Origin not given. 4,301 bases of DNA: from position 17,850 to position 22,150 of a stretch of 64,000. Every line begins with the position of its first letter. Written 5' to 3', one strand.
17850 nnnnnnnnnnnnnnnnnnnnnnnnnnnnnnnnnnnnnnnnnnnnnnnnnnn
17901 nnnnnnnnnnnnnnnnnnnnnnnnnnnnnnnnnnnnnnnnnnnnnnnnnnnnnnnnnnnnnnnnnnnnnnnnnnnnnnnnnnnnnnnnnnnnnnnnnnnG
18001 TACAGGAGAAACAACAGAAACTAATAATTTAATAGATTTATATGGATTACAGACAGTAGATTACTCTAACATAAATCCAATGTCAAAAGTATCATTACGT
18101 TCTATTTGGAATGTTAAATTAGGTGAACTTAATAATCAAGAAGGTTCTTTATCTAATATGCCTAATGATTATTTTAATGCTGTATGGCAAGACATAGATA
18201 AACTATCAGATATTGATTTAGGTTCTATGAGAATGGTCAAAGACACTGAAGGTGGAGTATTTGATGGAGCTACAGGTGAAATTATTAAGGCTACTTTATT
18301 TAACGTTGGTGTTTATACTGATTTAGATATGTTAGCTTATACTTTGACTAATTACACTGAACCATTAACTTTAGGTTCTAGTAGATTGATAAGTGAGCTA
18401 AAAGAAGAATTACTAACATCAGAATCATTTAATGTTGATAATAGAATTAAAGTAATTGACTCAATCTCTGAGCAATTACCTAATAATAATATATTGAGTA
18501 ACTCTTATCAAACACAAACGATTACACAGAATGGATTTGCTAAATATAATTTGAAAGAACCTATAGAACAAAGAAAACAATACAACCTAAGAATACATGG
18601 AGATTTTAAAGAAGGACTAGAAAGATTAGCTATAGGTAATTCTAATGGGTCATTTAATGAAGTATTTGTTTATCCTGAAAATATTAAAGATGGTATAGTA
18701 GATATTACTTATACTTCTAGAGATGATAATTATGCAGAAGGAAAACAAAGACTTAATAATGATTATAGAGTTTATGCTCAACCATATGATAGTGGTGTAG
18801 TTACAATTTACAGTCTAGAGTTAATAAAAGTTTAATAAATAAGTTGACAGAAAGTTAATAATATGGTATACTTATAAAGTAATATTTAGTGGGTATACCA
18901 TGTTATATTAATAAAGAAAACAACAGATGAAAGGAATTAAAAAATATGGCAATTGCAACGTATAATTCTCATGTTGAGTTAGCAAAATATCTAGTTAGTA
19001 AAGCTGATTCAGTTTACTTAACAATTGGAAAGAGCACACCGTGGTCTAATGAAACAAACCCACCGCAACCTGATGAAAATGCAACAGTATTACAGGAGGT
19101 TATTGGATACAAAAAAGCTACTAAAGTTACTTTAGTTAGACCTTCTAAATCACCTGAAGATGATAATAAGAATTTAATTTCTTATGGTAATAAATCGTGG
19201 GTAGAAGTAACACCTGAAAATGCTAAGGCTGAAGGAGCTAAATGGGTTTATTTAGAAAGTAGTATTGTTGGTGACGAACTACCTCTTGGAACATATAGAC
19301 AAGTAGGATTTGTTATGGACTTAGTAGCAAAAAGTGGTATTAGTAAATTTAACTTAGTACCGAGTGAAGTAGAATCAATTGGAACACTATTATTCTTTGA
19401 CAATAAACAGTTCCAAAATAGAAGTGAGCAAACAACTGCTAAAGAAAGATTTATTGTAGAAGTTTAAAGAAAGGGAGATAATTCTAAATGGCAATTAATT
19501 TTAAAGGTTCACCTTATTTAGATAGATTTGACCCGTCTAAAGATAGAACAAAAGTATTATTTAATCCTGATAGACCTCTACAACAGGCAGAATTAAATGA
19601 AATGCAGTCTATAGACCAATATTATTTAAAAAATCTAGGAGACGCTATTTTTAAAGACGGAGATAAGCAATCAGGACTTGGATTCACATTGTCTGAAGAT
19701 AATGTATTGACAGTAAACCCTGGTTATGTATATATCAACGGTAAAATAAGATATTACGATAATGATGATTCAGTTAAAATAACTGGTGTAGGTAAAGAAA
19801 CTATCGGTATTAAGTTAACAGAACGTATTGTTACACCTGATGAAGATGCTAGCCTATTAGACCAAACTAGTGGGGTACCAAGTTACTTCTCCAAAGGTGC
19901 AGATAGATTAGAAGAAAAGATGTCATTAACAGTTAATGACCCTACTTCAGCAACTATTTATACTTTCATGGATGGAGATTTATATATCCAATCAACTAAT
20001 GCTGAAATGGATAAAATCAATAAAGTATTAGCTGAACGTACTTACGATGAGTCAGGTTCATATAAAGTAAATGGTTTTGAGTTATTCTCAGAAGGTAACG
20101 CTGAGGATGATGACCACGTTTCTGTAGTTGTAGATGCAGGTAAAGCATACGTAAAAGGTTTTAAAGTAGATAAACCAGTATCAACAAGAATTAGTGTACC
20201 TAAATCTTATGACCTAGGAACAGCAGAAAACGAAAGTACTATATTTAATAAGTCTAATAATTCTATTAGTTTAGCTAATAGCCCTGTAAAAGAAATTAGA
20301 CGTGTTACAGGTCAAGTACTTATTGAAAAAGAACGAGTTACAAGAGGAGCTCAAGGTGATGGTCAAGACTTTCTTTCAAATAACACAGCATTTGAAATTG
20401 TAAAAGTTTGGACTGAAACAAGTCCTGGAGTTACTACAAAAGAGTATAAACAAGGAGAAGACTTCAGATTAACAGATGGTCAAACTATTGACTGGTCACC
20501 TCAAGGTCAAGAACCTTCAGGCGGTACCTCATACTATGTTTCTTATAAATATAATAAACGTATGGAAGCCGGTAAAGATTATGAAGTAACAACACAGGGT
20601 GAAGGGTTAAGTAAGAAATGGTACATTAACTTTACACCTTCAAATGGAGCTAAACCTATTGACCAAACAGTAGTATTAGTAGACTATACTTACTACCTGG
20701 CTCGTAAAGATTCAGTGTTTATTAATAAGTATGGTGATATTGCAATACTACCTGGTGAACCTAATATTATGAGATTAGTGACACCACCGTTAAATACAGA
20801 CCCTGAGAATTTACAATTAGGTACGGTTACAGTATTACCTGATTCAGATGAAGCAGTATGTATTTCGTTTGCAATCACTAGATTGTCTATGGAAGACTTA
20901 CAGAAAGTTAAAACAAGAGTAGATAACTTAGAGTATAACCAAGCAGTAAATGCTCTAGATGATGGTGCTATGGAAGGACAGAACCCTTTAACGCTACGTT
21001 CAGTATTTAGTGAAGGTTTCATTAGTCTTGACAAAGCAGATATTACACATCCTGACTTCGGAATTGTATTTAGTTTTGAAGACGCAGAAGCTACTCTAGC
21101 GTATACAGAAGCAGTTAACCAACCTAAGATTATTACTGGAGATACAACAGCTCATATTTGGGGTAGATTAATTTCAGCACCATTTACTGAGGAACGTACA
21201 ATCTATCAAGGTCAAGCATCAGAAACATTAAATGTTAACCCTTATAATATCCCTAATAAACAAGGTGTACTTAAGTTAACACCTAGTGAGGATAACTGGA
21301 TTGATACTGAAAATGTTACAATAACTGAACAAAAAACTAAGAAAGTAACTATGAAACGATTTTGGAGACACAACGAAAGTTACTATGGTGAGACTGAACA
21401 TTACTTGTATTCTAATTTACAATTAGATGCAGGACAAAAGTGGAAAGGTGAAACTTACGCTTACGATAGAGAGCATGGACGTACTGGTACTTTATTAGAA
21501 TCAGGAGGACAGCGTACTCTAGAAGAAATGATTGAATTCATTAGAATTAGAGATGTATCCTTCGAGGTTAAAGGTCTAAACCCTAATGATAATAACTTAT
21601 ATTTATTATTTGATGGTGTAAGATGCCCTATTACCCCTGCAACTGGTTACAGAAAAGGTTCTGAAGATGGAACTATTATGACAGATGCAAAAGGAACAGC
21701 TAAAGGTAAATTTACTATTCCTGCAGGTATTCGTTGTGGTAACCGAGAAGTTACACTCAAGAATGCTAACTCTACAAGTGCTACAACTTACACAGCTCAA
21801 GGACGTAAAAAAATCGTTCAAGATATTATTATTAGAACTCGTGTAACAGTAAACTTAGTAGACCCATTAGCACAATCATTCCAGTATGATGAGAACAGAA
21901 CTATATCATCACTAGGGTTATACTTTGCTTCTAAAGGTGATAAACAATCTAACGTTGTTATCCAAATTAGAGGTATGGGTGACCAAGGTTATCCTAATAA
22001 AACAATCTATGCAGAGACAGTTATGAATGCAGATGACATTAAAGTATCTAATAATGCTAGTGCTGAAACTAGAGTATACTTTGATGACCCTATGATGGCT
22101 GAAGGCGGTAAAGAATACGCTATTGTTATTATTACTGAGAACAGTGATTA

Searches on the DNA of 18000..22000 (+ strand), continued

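Call 27: search_dna_similar(query=window:18600-19480:+, collection=phages, mode=distant, max_rows=60, rows=spread)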
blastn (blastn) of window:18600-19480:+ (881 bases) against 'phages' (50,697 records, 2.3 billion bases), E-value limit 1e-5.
Records with a match: 417; places in all: 417; records where one place covers at least 80% of the query: 84.
Best place of each record, by identity: >=99% 22; 95-99% 186; 90-95% 19; 80-90% 9; 60-80% 181.
By first word of the organism name: Staphylococcus 340; Listeria 54; Enterococcus 17; Mammaliicoccus 3; Bacillus 2; Silviavirus 1.
By host as written in the record: Staphylococcus aureus 110; Listeria monocytogenes 43; - 40; Staphylococcus sp. 27; Staphylococcus carnosus TM300 22; Staphylococcus aureus ATCC 25923 10; Staphylococcus xylosus M1997-2/10 9; Staphylococcus 6; and 88 more.
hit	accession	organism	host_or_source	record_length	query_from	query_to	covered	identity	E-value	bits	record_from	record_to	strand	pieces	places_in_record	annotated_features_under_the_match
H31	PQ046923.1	Staphylococcus phage OPT-SA02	Staphylococcus aureus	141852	1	881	100%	100.0%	0e+0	1590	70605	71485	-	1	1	virion protein 3 | hypothetical protein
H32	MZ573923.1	Staphylococcus phage vB_ScoM-PSC1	Staphylococcus ureilyticus ATCC49330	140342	1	881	100%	100.0%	0e+0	1590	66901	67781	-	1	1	hypothetical protein (x2)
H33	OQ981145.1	Staphylococcus phage Baghdad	foods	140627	1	881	100%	100.0%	0e+0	1590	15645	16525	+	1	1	virion structural protein (x2)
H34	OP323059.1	Staphylococcus phage vB_ScaM-V1SC01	Staphylococcus capitis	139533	3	881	100%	98.2%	0e+0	1514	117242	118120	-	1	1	hypothetical protein (x2)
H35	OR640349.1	Staphylococcus phage vB_SauM-T-SE-G1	Staphylococcus sp.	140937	3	881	100%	98.2%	0e+0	1514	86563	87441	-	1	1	hypothetical protein | tail morphogenetic protein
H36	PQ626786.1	Staphylococcus phage Zeno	Staphylococcus aureus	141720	3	881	100%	97.7%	0e+0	1496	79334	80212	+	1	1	virion structural protein (x2)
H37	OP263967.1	Staphylococcus phage Biyabeda-mokiny_1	Staphylococcus aureus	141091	1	881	100%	96.9%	0e+0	1468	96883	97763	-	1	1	virion structural protein (x2)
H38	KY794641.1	Staphylococcus phage vB_Sau_CG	Staphylococcus aureus ATCC 25923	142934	1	881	100%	96.0%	0e+0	1432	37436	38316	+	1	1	baseplate morphogenetic protein | tail morphogenetic protein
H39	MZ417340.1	Staphylococcus phage PG-2021_64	Staphylococcus succinus C6852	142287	3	881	100%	91.2%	0e+0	1239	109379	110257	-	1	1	record has no annotation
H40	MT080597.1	Staphylococcus phage vB_SauM_EW5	Staphylococcus carnosus TM300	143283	3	881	100%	89.5%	0e+0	1170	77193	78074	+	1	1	record has no annotation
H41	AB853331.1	Staphylococcus phage S25-4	isolated from the sewage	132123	180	881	80%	95.9%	0e+0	1136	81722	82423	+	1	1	putative structural protein (x2)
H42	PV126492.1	Staphylococcus phage vB_Sau_BCPSau004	Staphylococcus aureus 012/05-15/R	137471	217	881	75%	98.2%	0e+0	1146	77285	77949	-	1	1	hypothetical protein (x2)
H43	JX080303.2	Staphylococcus phage Fi200W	Staphylococcus aureus strain 6409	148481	217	881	75%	98.2%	0e+0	1146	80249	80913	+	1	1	bmpC: BmpC | tmpF: TmpF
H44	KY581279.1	Staphylococcus phage pSa-3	Staphylococcus aureus ATCC 25923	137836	217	881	75%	98.2%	0e+0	1146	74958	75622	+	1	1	baseplate protein | TmpF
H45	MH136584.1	Staphylococcus phage HYZ21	Staphylococcus aureus YZ25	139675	217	881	75%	98.2%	0e+0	1146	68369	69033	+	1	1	hypothetical protein (x2)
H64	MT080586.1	Staphylococcus phage vB_SauM_EW2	Staphylococcus carnosus TM300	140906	217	881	75%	91.6%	0e+0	948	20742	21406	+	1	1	record has no annotation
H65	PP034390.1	Staphylococcus phage CF5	Staphylococcus warneri PJI isolate 5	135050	217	879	75%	87.6%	0e+0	824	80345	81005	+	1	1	virion structural protein (x2)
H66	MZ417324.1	Staphylococcus phage PG-2021_22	Mammaliicoccus sciuri C6854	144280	24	875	97%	65.2%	7e-40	170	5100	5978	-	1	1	record has no annotation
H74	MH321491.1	Staphylococcus phage Twillingate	Staphylococcus epidermidis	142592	302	878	65%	75.0%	5e-105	387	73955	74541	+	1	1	hypothetical protein | ribosome_binding_site (x2)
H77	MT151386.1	Staphylococcus phage Twort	Staphylococcus hyicus DSM-17421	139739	298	875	66%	70.1%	4e-62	244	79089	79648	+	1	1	baseplate morphogenetic protein C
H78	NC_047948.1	Staphylococcus phage phiSA_BS2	Staphylococcus aureus ATCC 25923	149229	330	879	62%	69.8%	2e-52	212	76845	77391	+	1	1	virion structural protein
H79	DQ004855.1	Listeria phage P100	Listeria monocytogenes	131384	330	879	62%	67.4%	8e-33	148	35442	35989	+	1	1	gp36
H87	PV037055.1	Staphylococcus phage S2G3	Staphylococcus capitis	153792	301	646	39%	67.6%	3e-19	102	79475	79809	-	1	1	baseplate protein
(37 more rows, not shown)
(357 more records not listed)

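Call 28: get_annotated_region(hit=H77, flank=20000)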
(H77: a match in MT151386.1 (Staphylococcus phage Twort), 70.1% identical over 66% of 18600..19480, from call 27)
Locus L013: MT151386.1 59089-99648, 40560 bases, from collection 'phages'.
description: Staphylococcus phage Twort, complete genome.
organism: Staphylococcus phage Twort (NCBI taxid 2908167)
taxonomy: Viruses; Duplodnaviria; Heunggongvirae; Uroviricota; Caudoviricetes; Herelleviridae; Twortvirinae; Twortvirus; Twortvirus twort
host: Staphylococcus hyicus DSM-17421; source: -; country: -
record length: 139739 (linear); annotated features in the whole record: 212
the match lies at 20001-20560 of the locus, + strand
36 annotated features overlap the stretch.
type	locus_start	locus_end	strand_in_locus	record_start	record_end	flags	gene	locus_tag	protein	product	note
CDS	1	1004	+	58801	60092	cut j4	-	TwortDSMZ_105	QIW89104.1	tail tube protein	Similar to phage A5W TmpA (ACB89068; 85% identity); tail tube protein, tail morphogenetic protein A, virion component; ...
CDS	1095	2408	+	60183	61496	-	-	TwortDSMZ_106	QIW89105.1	hypothetical protein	gpORF106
CDS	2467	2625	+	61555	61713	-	-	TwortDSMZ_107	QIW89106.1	hypothetical protein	gpORF107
CDS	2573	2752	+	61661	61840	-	-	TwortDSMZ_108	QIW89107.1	hypothetical protein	Similar to phage A5W gpORF076 (ACB89069; 71% identity); gpORF108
CDS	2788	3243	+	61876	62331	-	-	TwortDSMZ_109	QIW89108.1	hypothetical protein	Similar to phage A5W gpORF077 (ACB89070; 43% identity); gpORF109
CDS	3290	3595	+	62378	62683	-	-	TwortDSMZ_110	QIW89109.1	virion component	Region of aa 2-95 similar to region of aa 4-97 of phage A5W gpORF078 (ACB89071; 49% identity); gpORF110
CDS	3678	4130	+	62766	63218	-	-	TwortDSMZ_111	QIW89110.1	hypothetical protein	Similar to phage A5W gpORF079 (ACB89072;55% identity); gpORF111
CDS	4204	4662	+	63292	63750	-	-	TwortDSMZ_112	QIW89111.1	tail morphogenetic protein B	Similart to phage A5W TmpB (ACB89073; 44% identity); tail morphogenetic protein B, by homology; TmpB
CDS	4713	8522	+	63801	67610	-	-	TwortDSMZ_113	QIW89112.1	tape measure protein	Region of aa 2-716 and 951-1350 similar to regions of aa 4-719 (37% identity) and 1025-1350 (48% identity) of phage A5W ...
CDS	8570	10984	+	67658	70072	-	-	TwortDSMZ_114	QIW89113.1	tail morphogenetic protein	Similar to phage A5W TmpD (AHL83342; 53% identity); tail morphogenetic protein, virion component, tail murein ...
CDS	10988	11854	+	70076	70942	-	-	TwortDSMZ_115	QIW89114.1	putative peptidoglycan hydrolase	Similar to phage A5W TmpE (ACB89077; 33% identity); virion component, putative peptidoglycan hydrolase, tail ...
CDS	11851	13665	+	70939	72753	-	-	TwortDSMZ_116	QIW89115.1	putative glycerophosphoryl diester phosphodiesterase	Region of aa 1-453 similar to region of aa 2-449 of phage A5W gpORF085 (ACB89078; 49% identity); gpORF116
CDS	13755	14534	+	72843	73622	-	-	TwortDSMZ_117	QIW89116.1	virion component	Similar to phage A5W gpORF086 (ACB89079; 50% identity); gpORF117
CDS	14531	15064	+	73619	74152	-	-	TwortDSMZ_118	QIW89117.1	virion component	Similar to phage A5W gpORF087 (ACB89080; 54% identity); gpORF118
CDS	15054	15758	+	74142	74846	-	-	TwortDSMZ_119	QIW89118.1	baseplate morphogenetic protein A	Similar to phage A5W BmpA (ACB89081; 68% identity); baseplate morphogenetic protein A, putative baseplate wedge ...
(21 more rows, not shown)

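Call 29: get_annotated_region(hit=H74, flank=20000)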
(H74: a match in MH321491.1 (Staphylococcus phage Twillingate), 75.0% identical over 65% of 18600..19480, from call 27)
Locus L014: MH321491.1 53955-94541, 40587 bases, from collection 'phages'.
description: Staphylococcus phage Twillingate, complete genome.
organism: Staphylococcus phage Twillingate (NCBI taxid 2234037)
taxonomy: Viruses; Duplodnaviria; Heunggongvirae; Uroviricota; Caudoviricetes; Herelleviridae; Twortvirinae; Sepunavirus
host: Staphylococcus epidermidis; source: wastewater treatment plant; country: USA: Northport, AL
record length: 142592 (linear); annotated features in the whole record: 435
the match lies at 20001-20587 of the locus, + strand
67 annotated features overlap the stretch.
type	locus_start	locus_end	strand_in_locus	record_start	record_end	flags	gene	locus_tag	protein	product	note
CDS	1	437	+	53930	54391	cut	-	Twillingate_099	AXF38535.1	hypothetical protein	-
regulatory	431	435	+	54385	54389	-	-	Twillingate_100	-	ribosome_binding_site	Twillingate_100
CDS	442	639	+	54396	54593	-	-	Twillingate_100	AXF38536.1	membrane protein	-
regulatory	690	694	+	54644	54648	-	-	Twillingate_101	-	ribosome_binding_site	Twillingate_101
CDS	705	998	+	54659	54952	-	-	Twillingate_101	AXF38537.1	hypothetical protein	-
CDS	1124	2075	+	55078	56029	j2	-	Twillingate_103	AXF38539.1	tape measure chaperone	Tapemeasure chaperone frameshift product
CDS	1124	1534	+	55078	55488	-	-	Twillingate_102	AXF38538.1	tail tape measure chaperone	-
regulatory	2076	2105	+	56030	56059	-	-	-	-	terminator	-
regulatory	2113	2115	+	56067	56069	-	-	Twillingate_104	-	ribosome_binding_site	Twillingate_104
regulatory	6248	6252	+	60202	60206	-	-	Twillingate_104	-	ribosome_binding_site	Twillingate_105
regulatory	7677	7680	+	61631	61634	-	-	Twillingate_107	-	ribosome_binding_site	Twillingate_107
CDS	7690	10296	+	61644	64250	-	-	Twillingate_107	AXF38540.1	endolysin/amidase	endolysin_amidase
regulatory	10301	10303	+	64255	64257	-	-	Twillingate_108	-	ribosome_binding_site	Twillingate_108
CDS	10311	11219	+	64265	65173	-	-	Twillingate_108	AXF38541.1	NlpC-domain containing endopeptidase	-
regulatory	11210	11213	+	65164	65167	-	-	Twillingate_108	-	ribosome_binding_site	Twillingate_109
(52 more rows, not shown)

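Call 30: get_annotated_region(hit=H78, flank=20000)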
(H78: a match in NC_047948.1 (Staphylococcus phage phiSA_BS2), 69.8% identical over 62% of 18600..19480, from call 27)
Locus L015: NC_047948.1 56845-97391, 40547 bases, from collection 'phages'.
description: Staphylococcus phage phiSA_BS2, complete genome.
organism: Staphylococcus phage phiSA_BS2 (NCBI taxid 2126724)
taxonomy: Viruses; Duplodnaviria; Heunggongvirae; Uroviricota; Caudoviricetes; Herelleviridae; Twortvirinae; Baoshanvirus; Baoshanvirus BS2
host: Staphylococcus aureus ATCC 25923; source: cow farm; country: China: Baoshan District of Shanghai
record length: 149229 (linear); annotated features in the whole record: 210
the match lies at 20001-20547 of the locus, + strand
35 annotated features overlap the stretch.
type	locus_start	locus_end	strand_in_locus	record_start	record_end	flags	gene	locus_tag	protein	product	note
CDS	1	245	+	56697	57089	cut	-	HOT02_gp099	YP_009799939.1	virion structural protein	-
CDS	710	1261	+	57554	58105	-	-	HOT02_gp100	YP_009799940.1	tail assembly chaperone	-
CDS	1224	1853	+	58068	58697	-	-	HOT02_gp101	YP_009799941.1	RNA polymerase beta subunit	-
CDS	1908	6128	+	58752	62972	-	-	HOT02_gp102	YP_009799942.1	tail associated lysin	-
CDS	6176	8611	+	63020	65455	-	-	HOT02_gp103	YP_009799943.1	tail protein with lysin activity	-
CDS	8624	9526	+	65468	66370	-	-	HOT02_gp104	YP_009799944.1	tail protein with lysin activity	-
CDS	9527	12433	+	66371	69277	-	-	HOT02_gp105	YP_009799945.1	glycerophosphoryl diester phosphodiesterase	-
CDS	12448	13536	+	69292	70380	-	-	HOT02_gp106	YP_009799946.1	protease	-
CDS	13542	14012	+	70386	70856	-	-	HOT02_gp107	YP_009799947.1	tail fiber protein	-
CDS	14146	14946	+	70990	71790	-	-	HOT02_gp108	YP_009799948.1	virion structural protein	-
CDS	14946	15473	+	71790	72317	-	-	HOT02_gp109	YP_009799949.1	hypothetical protein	-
CDS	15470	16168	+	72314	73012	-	-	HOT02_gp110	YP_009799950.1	baseplate protein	-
CDS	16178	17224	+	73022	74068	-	-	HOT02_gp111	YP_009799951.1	baseplate J-like protein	-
CDS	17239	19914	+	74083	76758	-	-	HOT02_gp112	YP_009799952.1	virion structural protein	-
CDS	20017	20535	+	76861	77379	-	-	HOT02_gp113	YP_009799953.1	virion structural protein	-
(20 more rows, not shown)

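Call 31: get_annotated_region(hit=H65, flank=20000)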
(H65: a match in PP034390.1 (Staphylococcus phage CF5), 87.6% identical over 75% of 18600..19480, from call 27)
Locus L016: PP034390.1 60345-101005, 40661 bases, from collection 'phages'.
description: Staphylococcus phage CF5, complete genome.
organism: Staphylococcus phage CF5 (NCBI taxid 3113739)
taxonomy: Viruses; Duplodnaviria; Heunggongvirae; Uroviricota; Caudoviricetes; Herelleviridae; Twortvirinae; Silviavirus
host: Staphylococcus warneri PJI isolate 5; source: untreated Finham sewage; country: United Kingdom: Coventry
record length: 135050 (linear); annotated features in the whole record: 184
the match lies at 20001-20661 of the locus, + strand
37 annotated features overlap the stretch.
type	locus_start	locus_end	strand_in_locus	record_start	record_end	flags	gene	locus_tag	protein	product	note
CDS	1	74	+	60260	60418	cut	-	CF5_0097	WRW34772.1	hypothetical protein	-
CDS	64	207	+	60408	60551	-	-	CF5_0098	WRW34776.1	hypothetical protein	-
CDS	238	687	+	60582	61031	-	-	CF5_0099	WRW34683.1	hypothetical protein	-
CDS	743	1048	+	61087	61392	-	-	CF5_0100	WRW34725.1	virion structural protein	-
CDS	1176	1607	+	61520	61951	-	-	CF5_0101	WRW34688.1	tail assembly chaperone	-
CDS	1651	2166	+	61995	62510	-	-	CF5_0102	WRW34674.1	tail morphogenetic protein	-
CDS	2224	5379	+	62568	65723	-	-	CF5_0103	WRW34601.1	tail length tape-measure protein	-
CDS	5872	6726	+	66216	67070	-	-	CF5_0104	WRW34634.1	tail associated lysin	-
CDS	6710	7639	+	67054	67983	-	-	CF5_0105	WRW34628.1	tail associated lysin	-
CDS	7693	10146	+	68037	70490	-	-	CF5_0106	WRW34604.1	tail protein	tail protein with lysin activity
CDS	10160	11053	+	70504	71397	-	-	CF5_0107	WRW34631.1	tail protein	tail protein with lysin activity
CDS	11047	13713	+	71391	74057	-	-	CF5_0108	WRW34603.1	glycerophosphoryl diester phosphodiesterase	-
CDS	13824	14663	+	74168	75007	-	-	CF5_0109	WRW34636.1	virion structural protein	-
CDS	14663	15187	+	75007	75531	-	-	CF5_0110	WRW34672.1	virion structural protein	-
CDS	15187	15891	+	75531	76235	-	-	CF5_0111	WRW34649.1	baseplate wedge subunit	-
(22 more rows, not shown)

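Call 32: get_annotated_region(hit=H66, flank=20000)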
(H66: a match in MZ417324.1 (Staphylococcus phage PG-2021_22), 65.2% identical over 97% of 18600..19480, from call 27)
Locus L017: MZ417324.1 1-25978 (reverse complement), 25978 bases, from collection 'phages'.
description: UNVERIFIED: Staphylococcus phage PG-2021_22, complete genome.
organism: Staphylococcus phage PG-2021_22 (NCBI taxid 2815619)
taxonomy: Viruses; Duplodnaviria; Heunggongvirae; Uroviricota; Caudoviricetes; Herelleviridae; Twortvirinae
host: Mammaliicoccus sciuri C6854; source: WWTP; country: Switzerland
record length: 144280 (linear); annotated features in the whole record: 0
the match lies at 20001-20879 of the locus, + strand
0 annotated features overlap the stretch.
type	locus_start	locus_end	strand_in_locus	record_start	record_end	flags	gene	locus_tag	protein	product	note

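Call 48: get_annotated_region(hit=H79, flank=20000)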
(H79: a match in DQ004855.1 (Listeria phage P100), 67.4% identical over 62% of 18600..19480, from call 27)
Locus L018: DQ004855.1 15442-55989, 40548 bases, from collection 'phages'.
description: Listeria phage P100, complete genome.
organism: Listeria phage P100 (NCBI taxid 2908172)
taxonomy: Viruses; Duplodnaviria; Heunggongvirae; Uroviricota; Caudoviricetes; Herelleviridae; Jasinkavirinae; Pecentumvirus; Pecentumvirus P100
host: Listeria monocytogenes; source: -; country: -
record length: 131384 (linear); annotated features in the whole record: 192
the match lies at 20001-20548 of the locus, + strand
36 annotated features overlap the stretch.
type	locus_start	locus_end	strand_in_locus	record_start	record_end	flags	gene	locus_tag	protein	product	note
CDS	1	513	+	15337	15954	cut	-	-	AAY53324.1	gp21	-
CDS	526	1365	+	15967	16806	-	-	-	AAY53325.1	gp22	-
CDS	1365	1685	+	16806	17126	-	-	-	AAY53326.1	gp23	-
CDS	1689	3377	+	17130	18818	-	tsh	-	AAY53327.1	Tsh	major tail protein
CDS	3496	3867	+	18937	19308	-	-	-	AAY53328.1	gp25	-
CDS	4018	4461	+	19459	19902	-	-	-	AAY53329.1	gp26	-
CDS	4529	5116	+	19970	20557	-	-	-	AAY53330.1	gp27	-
CDS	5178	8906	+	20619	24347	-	-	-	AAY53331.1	gp28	-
CDS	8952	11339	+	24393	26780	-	-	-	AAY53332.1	gp29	-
CDS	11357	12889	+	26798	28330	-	-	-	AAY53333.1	gp30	-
CDS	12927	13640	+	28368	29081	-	-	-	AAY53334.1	gp31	-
CDS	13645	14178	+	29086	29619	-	-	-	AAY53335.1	gp32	-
CDS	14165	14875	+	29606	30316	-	-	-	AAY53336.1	gp33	-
CDS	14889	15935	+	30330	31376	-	-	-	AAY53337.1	gp34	-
CDS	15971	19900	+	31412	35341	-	-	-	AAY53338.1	gp35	-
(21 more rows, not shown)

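Call 49: get_annotated_region(hit=H64, flank=20000)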
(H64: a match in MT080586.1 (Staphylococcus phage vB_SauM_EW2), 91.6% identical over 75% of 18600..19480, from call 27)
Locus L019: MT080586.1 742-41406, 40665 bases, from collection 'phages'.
description: UNVERIFIED: Staphylococcus phage vB_SauM_EW2, complete genome.
organism: Staphylococcus phage vB_SauM_EW2 (NCBI taxid 2713014)
taxonomy: Viruses; Duplodnaviria; Heunggongvirae; Uroviricota; Caudoviricetes; Herelleviridae; Twortvirinae
host: Staphylococcus carnosus TM300; source: wastewater; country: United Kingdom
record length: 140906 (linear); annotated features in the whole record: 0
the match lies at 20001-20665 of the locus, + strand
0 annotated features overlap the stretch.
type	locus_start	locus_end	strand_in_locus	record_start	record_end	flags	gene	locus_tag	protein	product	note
